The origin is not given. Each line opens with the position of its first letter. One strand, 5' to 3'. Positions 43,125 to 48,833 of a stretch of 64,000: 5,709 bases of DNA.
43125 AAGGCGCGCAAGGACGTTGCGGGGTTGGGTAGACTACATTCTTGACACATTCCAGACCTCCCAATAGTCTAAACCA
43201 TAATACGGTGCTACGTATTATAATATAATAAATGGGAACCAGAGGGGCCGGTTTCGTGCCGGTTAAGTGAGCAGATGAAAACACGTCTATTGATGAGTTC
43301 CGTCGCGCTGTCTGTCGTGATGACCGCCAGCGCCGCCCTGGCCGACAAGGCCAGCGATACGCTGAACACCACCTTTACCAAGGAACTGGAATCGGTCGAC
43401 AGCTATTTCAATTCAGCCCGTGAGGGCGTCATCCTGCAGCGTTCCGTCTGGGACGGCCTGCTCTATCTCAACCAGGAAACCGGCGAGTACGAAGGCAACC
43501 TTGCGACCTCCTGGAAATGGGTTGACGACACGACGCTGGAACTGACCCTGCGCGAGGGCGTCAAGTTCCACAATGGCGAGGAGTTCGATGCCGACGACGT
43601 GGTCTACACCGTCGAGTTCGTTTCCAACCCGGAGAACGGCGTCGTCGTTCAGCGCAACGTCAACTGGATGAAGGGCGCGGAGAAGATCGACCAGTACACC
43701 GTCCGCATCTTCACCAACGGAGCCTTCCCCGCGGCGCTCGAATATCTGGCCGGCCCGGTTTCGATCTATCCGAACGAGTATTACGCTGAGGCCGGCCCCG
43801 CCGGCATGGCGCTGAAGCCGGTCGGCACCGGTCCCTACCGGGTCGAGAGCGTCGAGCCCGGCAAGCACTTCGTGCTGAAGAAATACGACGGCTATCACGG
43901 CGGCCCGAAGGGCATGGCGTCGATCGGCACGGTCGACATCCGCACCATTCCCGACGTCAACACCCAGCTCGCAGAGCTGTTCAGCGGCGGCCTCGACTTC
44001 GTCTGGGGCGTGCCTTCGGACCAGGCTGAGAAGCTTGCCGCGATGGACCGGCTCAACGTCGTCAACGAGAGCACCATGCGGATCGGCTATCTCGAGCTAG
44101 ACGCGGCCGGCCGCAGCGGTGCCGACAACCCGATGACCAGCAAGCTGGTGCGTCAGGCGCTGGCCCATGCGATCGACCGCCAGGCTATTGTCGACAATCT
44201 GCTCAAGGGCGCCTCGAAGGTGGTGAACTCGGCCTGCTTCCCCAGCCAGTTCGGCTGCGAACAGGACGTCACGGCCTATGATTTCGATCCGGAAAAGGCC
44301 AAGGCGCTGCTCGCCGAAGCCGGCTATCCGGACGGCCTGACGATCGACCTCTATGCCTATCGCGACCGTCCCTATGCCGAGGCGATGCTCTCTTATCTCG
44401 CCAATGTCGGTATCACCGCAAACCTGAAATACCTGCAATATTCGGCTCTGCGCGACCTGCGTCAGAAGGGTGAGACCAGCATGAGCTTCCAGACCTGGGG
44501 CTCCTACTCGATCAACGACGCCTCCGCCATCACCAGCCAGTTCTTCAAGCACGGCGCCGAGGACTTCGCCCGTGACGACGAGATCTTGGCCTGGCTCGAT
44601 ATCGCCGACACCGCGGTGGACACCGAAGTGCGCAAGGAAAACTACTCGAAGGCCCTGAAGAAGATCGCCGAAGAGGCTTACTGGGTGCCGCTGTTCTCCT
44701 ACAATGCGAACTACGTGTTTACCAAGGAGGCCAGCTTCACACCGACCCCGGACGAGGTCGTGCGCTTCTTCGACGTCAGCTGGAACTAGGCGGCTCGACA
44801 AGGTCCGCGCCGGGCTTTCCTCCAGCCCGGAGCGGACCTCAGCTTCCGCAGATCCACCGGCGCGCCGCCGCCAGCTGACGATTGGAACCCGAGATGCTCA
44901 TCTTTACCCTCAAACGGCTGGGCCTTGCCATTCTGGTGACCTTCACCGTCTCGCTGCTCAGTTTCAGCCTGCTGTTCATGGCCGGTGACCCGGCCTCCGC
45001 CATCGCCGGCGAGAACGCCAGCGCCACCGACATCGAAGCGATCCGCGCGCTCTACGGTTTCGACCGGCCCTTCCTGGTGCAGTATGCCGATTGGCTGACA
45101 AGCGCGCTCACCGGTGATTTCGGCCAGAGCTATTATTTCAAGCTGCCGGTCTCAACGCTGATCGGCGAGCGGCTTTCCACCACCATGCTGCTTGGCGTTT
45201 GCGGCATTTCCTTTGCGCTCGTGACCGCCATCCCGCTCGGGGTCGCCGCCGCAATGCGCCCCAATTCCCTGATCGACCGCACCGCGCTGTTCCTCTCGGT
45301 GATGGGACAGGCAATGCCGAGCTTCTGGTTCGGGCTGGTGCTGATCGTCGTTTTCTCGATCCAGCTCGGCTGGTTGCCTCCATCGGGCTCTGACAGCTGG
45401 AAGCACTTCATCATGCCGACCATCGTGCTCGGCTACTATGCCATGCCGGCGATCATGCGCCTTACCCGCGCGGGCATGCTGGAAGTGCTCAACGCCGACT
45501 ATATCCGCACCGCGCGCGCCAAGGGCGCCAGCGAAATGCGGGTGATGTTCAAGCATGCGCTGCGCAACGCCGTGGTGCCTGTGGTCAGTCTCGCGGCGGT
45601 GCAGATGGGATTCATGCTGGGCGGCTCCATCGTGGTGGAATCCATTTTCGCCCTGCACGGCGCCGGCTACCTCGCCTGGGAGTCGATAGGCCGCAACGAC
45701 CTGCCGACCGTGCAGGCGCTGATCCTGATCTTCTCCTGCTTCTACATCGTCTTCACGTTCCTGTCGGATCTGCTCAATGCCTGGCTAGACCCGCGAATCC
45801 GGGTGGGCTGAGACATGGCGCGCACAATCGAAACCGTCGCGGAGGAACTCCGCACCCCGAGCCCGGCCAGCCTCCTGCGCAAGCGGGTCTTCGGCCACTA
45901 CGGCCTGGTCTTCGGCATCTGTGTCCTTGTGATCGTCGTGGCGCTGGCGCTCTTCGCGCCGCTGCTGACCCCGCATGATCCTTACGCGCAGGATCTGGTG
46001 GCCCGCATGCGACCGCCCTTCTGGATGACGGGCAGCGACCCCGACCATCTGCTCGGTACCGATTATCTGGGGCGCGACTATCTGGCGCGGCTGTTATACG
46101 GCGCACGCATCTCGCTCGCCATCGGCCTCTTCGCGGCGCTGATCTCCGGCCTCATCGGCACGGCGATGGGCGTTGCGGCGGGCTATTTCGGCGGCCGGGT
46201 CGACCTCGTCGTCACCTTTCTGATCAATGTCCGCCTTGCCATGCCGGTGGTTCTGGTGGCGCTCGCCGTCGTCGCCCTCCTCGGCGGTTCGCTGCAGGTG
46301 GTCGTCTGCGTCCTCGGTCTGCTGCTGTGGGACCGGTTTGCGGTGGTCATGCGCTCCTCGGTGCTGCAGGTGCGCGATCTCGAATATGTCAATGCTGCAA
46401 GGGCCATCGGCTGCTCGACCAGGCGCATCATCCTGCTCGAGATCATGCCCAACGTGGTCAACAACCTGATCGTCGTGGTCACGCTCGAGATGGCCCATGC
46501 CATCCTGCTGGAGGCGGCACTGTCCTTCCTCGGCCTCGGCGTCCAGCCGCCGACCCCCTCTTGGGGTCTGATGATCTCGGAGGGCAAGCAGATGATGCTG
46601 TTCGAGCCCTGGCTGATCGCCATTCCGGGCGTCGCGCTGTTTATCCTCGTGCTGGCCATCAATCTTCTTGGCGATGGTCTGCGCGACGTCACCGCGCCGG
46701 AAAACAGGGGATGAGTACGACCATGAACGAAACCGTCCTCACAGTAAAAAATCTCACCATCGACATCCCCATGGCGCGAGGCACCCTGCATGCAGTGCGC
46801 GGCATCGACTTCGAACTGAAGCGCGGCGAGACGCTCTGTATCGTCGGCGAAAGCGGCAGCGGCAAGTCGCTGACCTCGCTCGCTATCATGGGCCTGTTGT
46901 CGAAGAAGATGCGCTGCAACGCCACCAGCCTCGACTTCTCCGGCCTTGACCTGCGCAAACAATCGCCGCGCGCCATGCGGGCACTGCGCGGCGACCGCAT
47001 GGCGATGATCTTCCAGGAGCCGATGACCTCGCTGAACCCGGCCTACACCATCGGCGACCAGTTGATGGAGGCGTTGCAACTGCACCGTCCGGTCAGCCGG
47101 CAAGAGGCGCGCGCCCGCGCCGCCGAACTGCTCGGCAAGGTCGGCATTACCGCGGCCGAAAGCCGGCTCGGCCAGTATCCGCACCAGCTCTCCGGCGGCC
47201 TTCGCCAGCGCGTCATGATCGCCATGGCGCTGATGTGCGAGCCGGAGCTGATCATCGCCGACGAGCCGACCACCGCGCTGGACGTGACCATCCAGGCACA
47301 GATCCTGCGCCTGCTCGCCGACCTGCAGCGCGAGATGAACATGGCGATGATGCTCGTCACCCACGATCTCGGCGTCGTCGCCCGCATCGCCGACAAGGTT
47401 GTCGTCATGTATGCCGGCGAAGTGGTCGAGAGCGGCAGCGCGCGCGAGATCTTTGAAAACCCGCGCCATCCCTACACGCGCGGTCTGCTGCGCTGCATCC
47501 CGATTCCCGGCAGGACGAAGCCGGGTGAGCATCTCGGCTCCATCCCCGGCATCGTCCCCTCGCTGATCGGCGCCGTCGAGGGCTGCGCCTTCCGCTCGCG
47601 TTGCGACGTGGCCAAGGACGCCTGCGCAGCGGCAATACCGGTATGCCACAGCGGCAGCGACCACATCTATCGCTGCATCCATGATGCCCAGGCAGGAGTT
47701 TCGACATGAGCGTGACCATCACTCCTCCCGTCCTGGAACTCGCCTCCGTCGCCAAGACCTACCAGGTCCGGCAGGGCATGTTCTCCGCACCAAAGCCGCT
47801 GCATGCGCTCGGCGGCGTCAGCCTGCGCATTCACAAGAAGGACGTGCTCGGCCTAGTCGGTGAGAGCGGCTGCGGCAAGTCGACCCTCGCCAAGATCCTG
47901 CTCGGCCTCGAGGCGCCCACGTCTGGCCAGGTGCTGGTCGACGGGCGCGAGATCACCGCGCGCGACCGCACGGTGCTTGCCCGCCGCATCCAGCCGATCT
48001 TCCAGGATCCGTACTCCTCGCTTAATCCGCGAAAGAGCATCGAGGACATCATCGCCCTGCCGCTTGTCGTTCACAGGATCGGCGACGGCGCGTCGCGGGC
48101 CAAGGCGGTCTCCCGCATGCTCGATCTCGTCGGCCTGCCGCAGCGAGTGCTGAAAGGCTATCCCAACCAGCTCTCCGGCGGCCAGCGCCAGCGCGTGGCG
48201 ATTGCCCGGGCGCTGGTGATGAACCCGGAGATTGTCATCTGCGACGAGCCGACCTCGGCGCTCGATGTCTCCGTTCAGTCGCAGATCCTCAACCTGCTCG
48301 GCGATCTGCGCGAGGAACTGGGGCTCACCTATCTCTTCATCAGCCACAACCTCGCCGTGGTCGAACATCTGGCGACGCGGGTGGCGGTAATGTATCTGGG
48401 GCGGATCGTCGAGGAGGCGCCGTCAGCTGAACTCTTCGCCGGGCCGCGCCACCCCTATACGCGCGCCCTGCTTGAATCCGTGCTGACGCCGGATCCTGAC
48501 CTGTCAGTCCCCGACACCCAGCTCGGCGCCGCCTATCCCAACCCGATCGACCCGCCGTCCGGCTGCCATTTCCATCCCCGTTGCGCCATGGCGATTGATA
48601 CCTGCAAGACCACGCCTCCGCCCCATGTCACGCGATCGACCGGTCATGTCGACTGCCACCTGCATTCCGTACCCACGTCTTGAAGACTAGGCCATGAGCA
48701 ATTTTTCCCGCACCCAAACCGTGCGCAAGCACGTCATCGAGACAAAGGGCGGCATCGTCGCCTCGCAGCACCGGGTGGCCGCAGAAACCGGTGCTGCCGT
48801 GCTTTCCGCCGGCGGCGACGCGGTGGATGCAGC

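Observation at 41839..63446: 21.6-kb Tn7/Tn5053-like transposon defined only by its ends, carrying catabolic cargo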

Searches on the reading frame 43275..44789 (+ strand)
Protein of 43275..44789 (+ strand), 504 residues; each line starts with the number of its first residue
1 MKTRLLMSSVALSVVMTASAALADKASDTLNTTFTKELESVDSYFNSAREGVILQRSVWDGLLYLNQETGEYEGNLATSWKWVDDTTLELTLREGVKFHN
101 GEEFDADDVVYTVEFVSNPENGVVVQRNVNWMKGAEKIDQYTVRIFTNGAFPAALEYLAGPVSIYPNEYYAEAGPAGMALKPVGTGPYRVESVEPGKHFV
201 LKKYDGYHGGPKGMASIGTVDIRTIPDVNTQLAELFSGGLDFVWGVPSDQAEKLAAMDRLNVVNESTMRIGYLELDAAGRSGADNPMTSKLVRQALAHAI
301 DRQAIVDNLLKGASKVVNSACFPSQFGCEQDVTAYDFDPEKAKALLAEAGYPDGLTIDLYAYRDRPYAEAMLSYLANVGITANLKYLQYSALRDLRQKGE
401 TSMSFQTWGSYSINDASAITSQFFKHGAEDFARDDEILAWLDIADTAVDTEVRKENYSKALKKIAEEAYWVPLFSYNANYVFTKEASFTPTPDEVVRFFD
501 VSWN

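Call 7: search_protein_families(library=pfam, proteins=[window:43275-44789:+], max_evalue=0.01)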
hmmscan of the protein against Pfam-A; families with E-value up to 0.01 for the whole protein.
window:43275-44789:+ (504 aa): 2 families
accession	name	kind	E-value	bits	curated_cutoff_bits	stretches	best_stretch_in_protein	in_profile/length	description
PF00496.27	SBP_bac_5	-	4.7e-80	269.9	32.4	1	71-425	1-362/368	Bacterial extracellular solute-binding proteins, family 5 Middle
PF02662.21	FlpD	-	0.0062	17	22.3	0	270-330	9-67/123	Methyl-viologen-reducing hydrogenase, delta subunit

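Call 65: search_protein_families(library=ncbifam, proteins=[window:43275-44789:+], max_evalue=0.00001)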
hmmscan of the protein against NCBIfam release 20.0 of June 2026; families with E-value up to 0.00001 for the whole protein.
window:43275-44789:+ (504 aa): 10 families
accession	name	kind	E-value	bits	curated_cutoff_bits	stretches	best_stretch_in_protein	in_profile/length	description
NF011942.0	PRK15413.1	equivalog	2.5e-44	151.8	594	1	7-475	10-482/512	glutathione ABC transporter substrate-binding protein GsiB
NF045467.1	Opp4A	equivalog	3.3e-44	151.1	650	1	28-481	35-533/556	oligopeptide ABC transporter substrate-binding protein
TIGR02294.1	nickel_nikA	equivalog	1.4e-41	142.6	393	1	25-485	3-481/501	nickel ABC transporter substrate-binding protein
NF045468.1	Opp5A_nikA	equivalog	1.8e-41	142.2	600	1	49-469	35-452/488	nickel ABC transporter substrate-binding protein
NF043070.1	DppA_dipep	equivalog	6.7e-33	114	1005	1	10-408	18-433/535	dipeptide ABC transporter periplasmic-binding protein DppA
NF047575.1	opine_bind_CntA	exception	9.1e-31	107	800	1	55-475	62-504/535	staphylopine-dependent metal ABC transporter substrate-binding lipoprotein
TIGR04028.1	SBP_KPN_01854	hypoth_equivalog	1.1e-28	100.1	468.5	1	57-481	29-485/509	TIGR04028 family ABC transporter substrate-binding protein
NF011689.0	PRK15109.1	equivalog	2.7e-17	62.7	560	1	26-366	28-393/547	ABC transporter substrate-binding protein SapA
NF011684.0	PRK15104.1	equivalog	1.8e-13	50.1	947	2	284-478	307-513/543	oligopeptide ABC transporter substrate-binding protein OppA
NF010149.0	PRK13626.1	equivalog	2.8e-13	49.4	476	1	49-233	141-312/552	HTH-type transcriptional regulator SgrR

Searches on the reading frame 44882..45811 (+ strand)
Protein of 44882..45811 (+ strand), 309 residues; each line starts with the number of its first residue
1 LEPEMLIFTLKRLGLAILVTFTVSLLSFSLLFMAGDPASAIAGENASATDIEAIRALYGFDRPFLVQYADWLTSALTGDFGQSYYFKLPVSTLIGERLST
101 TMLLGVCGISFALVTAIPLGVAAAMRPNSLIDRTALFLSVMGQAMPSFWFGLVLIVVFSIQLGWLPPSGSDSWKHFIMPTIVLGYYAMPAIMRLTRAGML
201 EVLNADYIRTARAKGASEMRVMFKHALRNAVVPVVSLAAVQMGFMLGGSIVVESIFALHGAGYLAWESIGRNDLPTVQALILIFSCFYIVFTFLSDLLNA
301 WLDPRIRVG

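Call 7: search_protein_families(library=pfam, proteins=[window:44882-45811:+], max_evalue=0.01)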
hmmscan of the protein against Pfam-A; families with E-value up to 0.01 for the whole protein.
window:44882-45811:+ (309 aa): 2 families
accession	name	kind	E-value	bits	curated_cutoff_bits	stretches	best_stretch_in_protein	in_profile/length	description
PF00528.27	BPD_transp_1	-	2e-43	148.7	26.4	1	116-307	1-183/184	Binding-protein-dependent transport system inner membrane component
PF19300.4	BPD_transp_1_N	-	2.9e-11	44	23.8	1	5-79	1-76/114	Binding-prot-dependent transport system membrane comp, N-term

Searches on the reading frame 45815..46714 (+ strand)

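Call 7: search_protein_families(library=pfam, proteins=[window:45815-46714:+], max_evalue=0.01)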
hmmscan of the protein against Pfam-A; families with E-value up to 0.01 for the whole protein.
window:45815-46714:+ (299 aa): 2 families
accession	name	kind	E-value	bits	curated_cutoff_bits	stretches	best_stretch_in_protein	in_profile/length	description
PF00528.27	BPD_transp_1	-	1.1e-26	94.2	26.4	1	115-295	1-180/184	Binding-protein-dependent transport system inner membrane component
PF12911.12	OppC_N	-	2.3e-09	37.4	23.9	1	17-68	2-53/53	N-terminal TM domain of oligopeptide transport permease C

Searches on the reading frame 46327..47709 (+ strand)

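Call 7: search_protein_families(library=pfam, proteins=[window:46327-47709:+], max_evalue=0.01)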
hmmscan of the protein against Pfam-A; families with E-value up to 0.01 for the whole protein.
window:46327-47709:+ (460 aa): 4 families
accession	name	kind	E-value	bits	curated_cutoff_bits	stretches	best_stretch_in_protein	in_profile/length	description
PF00005.33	ABC_tran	-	2.1e-27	96.8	25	1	158-316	2-137/137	ABC transporter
PF08352.17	oligo_HPY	-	6.4e-19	68.5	27.1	1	367-433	1-65/65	Oligopeptide/dipeptide transporter, C-terminal region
PF02463.25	SMC_N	-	9.9e-05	22.3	40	1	169-362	26-212/220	RecF/RecN/SMC N terminal domain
PF13304.12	AAA_21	-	0.00086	19.9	27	1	246-351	203-303/304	AAA domain, putative AbiEii toxin, Type IV TA system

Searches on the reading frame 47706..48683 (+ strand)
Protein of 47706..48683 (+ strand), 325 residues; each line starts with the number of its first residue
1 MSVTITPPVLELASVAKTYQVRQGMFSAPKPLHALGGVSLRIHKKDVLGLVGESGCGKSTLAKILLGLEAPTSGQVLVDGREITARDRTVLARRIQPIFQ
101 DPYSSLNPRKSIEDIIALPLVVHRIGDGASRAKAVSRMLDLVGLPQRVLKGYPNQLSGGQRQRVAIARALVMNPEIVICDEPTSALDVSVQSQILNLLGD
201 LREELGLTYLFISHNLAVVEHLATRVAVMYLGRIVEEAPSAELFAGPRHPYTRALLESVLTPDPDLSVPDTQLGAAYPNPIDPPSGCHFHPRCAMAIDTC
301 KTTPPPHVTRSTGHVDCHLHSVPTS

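Call 7: search_protein_families(library=pfam, proteins=[window:47706-48683:+], max_evalue=0.01)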
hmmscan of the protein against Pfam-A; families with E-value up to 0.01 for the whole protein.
window:47706-48683:+ (325 aa): 5 families
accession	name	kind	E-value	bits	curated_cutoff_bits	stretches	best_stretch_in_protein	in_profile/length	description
PF00005.33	ABC_tran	-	8.9e-37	127.2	25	1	36-184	2-137/137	ABC transporter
PF08352.17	oligo_HPY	-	9.1e-17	61.7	27.1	1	235-300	1-65/65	Oligopeptide/dipeptide transporter, C-terminal region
PF13304.12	AAA_21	-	4.3e-05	24.2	27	0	154-219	236-303/304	AAA domain, putative AbiEii toxin, Type IV TA system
PF02463.25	SMC_N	-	0.0016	18.4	40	0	47-228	26-211/220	RecF/RecN/SMC N terminal domain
PF13401.12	AAA_22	-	0.0021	18.8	27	1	45-105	5-64/130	AAA domain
